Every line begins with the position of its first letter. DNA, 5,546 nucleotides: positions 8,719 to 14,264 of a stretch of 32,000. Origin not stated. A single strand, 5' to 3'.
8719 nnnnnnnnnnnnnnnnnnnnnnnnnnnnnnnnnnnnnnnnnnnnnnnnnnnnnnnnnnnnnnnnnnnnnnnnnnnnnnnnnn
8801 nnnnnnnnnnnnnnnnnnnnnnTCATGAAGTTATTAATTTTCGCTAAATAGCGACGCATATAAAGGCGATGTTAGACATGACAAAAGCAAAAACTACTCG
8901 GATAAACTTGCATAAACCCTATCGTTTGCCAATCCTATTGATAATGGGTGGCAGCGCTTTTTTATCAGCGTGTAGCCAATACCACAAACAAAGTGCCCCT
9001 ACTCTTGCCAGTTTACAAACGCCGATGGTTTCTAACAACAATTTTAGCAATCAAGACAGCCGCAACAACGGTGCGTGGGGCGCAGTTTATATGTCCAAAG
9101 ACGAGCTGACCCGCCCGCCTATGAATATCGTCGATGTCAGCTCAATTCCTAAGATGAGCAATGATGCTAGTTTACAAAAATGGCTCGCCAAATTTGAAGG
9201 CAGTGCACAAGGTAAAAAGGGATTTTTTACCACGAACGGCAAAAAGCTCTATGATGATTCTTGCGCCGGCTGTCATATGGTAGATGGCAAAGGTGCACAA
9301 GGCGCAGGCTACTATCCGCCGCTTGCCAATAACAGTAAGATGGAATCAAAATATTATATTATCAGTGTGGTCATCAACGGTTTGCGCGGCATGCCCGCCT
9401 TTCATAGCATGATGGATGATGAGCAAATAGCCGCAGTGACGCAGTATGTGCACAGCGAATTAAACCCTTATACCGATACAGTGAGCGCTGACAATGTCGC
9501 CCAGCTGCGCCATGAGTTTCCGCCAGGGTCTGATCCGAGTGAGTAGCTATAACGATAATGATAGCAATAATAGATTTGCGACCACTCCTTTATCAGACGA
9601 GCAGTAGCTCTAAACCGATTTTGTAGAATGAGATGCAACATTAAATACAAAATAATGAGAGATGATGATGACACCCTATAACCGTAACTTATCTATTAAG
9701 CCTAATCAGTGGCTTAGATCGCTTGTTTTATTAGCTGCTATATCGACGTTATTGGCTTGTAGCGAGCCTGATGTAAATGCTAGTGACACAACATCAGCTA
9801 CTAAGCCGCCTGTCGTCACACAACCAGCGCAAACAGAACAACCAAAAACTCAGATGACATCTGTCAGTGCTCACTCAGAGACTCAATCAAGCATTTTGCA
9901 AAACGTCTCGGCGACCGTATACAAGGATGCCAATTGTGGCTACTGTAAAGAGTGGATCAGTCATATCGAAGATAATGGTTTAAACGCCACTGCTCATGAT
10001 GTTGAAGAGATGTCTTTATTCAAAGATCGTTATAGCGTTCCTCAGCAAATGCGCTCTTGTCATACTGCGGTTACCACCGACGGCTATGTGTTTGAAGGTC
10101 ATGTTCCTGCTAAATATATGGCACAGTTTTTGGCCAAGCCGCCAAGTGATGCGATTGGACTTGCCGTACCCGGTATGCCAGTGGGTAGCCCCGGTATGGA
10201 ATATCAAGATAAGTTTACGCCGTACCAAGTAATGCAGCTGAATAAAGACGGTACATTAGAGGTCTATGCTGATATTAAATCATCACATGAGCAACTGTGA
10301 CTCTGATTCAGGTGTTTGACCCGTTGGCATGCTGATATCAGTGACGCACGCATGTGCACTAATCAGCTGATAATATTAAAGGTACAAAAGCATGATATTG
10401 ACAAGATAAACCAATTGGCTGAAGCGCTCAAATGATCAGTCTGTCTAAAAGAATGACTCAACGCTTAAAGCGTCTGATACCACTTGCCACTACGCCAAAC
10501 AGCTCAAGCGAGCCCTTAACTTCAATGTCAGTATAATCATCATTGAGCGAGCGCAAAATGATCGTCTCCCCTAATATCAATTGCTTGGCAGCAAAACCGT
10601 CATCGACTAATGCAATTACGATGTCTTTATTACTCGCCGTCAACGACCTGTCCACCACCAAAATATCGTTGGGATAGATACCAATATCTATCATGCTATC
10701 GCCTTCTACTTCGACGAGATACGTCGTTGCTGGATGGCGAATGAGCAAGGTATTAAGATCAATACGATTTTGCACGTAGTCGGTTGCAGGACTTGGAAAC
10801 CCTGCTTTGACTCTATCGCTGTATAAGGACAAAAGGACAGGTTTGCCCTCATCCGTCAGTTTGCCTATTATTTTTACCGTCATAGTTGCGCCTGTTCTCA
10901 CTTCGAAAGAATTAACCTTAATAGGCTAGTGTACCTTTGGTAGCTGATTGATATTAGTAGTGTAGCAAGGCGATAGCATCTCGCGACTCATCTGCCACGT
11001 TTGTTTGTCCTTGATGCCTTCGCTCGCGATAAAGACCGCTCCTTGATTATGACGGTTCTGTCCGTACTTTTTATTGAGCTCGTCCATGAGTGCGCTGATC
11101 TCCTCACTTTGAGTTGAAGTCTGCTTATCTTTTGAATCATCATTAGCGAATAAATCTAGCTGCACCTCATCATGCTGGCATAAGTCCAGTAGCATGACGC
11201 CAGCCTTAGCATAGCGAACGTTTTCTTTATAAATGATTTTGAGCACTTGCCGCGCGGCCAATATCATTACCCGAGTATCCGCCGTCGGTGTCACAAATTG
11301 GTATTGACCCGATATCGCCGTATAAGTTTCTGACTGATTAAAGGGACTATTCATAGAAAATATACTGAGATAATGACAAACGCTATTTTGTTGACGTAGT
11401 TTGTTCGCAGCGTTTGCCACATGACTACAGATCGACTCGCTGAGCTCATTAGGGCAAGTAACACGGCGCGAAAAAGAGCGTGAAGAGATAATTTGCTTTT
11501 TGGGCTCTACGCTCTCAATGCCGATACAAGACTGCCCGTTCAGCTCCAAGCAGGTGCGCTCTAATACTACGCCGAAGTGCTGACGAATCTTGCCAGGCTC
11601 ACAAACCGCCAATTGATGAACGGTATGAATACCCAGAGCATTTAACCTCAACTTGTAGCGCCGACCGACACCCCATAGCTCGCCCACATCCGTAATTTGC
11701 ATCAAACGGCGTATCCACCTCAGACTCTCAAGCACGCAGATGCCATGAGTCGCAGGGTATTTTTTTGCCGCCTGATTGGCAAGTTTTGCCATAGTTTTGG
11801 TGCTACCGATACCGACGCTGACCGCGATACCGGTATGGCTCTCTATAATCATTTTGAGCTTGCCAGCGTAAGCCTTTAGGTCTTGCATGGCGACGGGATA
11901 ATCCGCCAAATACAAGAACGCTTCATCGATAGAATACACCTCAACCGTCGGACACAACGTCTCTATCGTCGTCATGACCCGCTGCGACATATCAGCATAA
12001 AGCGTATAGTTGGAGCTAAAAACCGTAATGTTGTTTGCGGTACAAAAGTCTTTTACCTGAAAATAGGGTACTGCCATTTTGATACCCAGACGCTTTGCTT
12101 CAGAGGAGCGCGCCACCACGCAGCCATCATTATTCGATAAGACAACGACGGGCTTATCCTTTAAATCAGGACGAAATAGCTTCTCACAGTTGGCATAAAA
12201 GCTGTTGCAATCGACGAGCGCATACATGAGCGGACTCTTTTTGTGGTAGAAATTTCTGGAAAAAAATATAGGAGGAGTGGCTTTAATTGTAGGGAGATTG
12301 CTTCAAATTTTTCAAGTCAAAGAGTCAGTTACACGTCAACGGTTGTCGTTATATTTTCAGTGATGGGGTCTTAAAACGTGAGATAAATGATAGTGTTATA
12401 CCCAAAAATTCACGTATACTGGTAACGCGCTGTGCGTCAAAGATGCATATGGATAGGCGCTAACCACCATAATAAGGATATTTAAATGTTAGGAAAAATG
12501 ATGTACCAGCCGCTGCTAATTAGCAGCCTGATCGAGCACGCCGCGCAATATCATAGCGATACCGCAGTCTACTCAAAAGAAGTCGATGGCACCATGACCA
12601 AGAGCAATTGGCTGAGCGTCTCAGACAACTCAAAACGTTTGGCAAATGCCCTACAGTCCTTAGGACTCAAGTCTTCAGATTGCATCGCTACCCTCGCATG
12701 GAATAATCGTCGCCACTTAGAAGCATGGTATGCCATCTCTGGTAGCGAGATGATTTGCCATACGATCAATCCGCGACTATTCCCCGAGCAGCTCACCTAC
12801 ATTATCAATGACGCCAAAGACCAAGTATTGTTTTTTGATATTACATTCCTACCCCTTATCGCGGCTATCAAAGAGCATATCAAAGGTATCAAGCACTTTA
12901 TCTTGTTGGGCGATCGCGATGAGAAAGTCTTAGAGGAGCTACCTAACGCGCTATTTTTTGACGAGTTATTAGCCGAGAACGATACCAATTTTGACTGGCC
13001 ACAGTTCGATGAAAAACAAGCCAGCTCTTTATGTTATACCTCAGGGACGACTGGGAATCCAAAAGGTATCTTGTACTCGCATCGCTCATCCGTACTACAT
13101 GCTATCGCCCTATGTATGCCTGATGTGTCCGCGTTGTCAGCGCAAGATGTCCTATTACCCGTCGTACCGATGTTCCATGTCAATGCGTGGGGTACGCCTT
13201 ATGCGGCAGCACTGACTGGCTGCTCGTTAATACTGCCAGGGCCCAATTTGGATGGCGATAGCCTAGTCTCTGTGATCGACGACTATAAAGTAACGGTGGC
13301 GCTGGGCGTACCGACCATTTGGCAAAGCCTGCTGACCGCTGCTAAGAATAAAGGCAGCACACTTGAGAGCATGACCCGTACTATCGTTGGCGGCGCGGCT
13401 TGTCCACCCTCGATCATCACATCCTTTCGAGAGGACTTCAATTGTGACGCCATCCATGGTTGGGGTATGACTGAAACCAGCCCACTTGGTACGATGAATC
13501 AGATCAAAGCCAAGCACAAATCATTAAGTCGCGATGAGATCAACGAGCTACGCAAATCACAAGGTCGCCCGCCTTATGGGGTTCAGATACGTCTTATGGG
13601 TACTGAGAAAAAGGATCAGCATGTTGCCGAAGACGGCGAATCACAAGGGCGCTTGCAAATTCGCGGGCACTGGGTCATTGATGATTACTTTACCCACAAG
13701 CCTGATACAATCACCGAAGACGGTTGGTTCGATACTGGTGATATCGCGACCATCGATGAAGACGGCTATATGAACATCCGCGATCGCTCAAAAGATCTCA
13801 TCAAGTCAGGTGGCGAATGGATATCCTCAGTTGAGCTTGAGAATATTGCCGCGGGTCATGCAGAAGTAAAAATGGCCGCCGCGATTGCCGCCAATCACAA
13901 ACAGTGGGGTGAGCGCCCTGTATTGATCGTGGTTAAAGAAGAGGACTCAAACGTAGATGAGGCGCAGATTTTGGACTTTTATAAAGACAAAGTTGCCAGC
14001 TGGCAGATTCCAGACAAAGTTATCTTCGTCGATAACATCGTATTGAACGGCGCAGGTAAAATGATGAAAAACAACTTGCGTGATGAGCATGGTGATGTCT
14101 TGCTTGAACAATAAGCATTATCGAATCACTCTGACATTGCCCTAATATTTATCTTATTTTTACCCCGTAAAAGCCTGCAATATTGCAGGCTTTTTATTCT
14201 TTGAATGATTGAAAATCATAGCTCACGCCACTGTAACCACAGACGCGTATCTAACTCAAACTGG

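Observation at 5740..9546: Tat-exported amine-oxidase-fold flavoprotein flanked by an AdhB-type triheme cytochrome c and a monoheme cytochrome c lipoprotein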

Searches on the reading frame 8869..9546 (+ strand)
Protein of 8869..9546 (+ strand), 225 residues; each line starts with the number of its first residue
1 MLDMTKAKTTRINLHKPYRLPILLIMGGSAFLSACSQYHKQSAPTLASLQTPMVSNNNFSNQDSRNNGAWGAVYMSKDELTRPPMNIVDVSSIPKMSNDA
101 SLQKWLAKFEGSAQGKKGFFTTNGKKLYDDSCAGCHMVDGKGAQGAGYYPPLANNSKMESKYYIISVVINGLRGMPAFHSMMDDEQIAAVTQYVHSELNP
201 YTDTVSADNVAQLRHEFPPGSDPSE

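Call 3: search_protein_families(library=pfam, proteins=[window:8869-9546:+], max_evalue=0.01)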
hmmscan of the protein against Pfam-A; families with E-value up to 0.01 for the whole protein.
window:8869-9546:+ (225 aa): 2 families
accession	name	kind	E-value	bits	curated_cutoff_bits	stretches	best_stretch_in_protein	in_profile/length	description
PF13442.11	Cytochrome_CBB3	-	2.2e-15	57.2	27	1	122-194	4-68/68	Cytochrome C oxidase, cbb3-type, subunit III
PF00034.26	Cytochrom_C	-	2.4e-11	45.2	21.3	1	123-196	3-88/90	Cytochrome c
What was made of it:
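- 8869..9546 (+): Monoheme class-I cytochrome c lipoprotein (225 aa); proposed direct electron acceptor of the flavoprotein. Pfam Cytochrome_CBB3 2e-15 (call 3).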

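Call 4: search_protein_families(library=ncbifam, proteins=[window:8869-9546:+], max_evalue=0.01)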
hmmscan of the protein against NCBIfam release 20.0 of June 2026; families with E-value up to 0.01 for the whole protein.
window:8869-9546:+ (225 aa): 11 families
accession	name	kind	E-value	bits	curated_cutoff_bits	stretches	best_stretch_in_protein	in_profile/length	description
TIGR00782.1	ccoP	equivalog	2.9e-10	40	179.95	1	115-196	197-280/285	cytochrome-c oxidase, cbb3-type subunit III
NF045930.1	Cytc6PetJCyano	equivalog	9e-10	38.5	135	1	121-196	28-104/110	cytochrome c6 PetJ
NF045774.1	cytochro_C551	exception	4.2e-08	33.1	118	1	117-195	35-107/110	cytochrome c551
NF011054.0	PRK14486.1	equivalog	1.5e-07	31.3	447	1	122-197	216-290/294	putative bifunctional cbb3-type cytochrome c oxidase subunit II/cytochrome c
NF045773.1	cytochro_C550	exception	2.5e-07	30.7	125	1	113-195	42-117/118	cytochrome c550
NF052248.1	SorU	equivalog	4.4e-07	30.1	100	1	131-194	12-72/72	SorU family sulfite dehydrogenase c-type cytochrome subunit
NF050122.1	bc1_QcrC_actin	exception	1e-05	25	200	1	120-196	135-210/253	cytochrome bc1 complex diheme cytochrome c subunit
TIGR04494.1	c550_PedF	equivalog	1.1e-05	25.4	122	1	121-197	51-130/133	cytochrome c-550 PedF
TIGR03874.1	4cys_cytochr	equivalog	0.00028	20.7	161.75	1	109-175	21-84/143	c-type cytochrome, methanol metabolism-related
TIGR02603.1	CxxCH_TIGR02603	domain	0.0012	18.8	68.15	1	122-170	4-49/134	putative heme-binding domain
TIGR03872.1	cytochrome_MoxG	equivalog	0.0057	16.8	147.8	0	121-175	44-98/133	cytochrome c(L), periplasmic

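Call 7: search_solved_structures(query=window:8869-9546:+, max_evalue=0.01)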
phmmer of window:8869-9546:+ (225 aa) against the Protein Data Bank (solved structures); distinct sequences matched with E-value up to 0.01: 59.
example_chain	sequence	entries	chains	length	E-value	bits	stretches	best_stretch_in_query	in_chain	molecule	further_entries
8hdd_B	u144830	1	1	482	8.8e-11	45.2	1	124-217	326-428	Glucose dehydrogenase beta subunit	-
9jqa_C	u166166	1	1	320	4.5e-09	39.6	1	121-214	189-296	Fructose dehydrogenase cytochrome subunit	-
7w2j_C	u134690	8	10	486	4.1e-08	36.5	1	121-214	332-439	Fructose dehydrogenase cytochrome subunit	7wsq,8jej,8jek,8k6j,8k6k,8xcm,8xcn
3ph2_B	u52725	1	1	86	1.5e-06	31.4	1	123-196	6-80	Cytochrome c6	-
1dii_C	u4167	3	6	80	2.8e-06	30.5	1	123-197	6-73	P-CRESOL METHYLHYDROXYLASE | 4-cresol dehydrogenase [hydroxylating] cytochrome c subunit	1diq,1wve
8hcr_C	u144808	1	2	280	2.9e-06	30.5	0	114-181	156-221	Cytochrome bc1 complex cytochrome c subunit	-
7e1v_O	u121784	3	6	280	2.9e-06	30.5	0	114-181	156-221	Cytochrome bc1 complex cytochrome c subunit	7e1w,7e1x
9g83_v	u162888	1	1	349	9.1e-06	28.8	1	121-196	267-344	Cbb3-type cytochrome c oxidase subunit CcoP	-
7rh5_O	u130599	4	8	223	9.4e-06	28.8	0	121-194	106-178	Cytochrome bc1 complex cytochrome c subunit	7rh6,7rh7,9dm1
2v08_A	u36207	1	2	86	9.8e-06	28.7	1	123-196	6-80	CYTOCHROME C6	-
6hwh_M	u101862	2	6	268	1.1e-05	28.6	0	122-194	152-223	Cytochrome bc1 complex cytochrome c subunit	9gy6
8ovc_O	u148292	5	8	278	1.2e-05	28.5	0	122-194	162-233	Cytochrome bc1 complex cytochrome c subunit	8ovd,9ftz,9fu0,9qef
6tr1_A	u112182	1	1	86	1.4e-05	28.2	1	122-195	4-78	Cytochrome c6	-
6tr1_C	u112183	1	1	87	1.4e-05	28.2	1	122-195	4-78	Cytochrome c6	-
6adq_C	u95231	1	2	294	1.4e-05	28.2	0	122-194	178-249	Cytochrome bc1 complex cytochrome c subunit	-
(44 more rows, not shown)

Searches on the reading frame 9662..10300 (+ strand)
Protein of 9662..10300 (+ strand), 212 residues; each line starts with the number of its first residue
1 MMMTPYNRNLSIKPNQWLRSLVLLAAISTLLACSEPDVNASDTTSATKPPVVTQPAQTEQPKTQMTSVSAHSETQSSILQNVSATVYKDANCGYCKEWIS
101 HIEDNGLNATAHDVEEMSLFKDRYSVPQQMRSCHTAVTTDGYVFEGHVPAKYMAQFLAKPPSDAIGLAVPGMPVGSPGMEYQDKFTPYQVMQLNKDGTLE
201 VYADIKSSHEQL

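Call 3: search_protein_families(library=pfam, proteins=[window:9662-10300:+], max_evalue=0.01)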
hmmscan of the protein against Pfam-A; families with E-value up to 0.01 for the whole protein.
window:9662-10300:+ (212 aa): 1 family
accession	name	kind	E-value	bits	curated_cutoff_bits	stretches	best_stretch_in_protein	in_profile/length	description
PF04214.18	DUF411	-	6.5e-23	80.6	27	1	130-179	1-48/48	Protein of unknown function, DUF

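Call 4: search_protein_families(library=ncbifam, proteins=[window:9662-10300:+], max_evalue=0.01)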
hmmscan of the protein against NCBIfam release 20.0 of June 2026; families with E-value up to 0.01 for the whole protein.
window:9662-10300:+ (212 aa): 1 family
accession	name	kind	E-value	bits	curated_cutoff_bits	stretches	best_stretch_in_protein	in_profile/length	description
TIGR02200.1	GlrX_actino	hypoth_equivalog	0.0031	17.9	89.5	1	84-116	2-34/77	mycoredoxin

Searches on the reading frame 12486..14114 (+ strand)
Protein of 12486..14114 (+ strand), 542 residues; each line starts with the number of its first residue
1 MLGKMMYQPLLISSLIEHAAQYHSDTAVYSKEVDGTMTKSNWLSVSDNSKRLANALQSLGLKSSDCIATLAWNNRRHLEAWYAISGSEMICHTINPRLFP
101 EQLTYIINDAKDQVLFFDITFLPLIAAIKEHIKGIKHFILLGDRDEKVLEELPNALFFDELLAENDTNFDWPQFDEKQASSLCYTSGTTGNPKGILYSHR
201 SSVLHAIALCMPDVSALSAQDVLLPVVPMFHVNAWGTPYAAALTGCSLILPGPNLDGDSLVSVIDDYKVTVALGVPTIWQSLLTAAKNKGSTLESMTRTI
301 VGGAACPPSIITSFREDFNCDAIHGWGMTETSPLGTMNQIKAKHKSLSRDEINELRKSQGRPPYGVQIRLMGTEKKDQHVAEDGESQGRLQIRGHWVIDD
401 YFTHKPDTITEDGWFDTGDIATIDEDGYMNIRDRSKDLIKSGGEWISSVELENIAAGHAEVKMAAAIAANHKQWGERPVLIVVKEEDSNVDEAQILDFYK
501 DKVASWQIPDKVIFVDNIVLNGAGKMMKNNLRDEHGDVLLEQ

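Call 53: search_protein_families(library=pfam, proteins=[window:12486-14114:+], max_evalue=0.00001)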
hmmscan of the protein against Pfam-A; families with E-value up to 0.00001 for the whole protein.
window:12486-14114:+ (542 aa): 2 families
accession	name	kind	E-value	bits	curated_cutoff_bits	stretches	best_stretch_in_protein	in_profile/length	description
PF00501.34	AMP-binding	-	1e-66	225.8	29.9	1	17-402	3-384/384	AMP-binding enzyme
PF13193.12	AMP-binding_C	-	6.7e-12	46.6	24.5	1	450-525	1-76/76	AMP-binding enzyme C-terminal domain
